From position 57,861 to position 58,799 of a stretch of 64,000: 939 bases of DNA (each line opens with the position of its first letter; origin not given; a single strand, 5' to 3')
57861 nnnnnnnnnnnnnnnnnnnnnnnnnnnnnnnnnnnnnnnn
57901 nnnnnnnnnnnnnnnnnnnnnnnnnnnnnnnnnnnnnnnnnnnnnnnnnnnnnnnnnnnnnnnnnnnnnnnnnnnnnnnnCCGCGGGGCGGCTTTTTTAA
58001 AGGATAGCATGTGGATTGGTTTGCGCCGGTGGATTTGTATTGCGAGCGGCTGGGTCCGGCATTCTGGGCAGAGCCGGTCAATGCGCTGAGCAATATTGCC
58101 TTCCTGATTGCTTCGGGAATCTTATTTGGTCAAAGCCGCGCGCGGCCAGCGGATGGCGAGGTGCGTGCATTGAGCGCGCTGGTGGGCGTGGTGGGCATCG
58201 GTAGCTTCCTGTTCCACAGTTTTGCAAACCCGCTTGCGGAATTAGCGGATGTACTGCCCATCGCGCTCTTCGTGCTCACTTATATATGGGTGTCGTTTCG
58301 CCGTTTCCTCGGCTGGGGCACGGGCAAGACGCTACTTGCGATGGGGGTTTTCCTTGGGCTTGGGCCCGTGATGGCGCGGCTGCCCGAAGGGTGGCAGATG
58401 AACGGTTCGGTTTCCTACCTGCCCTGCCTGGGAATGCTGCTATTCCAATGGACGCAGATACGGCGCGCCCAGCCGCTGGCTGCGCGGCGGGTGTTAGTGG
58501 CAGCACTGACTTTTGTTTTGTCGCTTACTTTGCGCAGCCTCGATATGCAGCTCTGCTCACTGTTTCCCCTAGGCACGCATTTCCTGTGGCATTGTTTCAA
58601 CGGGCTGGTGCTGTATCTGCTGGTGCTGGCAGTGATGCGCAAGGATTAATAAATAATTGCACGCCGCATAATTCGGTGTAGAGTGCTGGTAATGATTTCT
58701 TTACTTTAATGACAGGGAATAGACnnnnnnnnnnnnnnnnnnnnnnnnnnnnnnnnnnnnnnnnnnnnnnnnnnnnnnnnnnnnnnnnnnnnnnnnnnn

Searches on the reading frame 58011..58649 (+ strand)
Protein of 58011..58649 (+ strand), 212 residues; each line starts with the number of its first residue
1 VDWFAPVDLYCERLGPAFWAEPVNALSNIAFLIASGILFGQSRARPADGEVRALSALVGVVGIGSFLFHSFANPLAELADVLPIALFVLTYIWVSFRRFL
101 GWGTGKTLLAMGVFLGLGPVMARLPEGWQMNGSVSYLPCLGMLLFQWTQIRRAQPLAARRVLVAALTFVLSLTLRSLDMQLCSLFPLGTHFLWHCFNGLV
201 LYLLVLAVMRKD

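Call 60: search_protein_families(library=pfam, proteins=[window:58011-58649:+], max_evalue=0.0001)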
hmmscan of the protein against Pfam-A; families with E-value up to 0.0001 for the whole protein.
window:58011-58649:+ (212 aa): 1 family
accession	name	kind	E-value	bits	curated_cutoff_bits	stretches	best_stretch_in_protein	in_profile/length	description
PF05875.18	Ceramidase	-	2.8e-14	53.6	32.5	1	18-208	19-230/259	Ceramidase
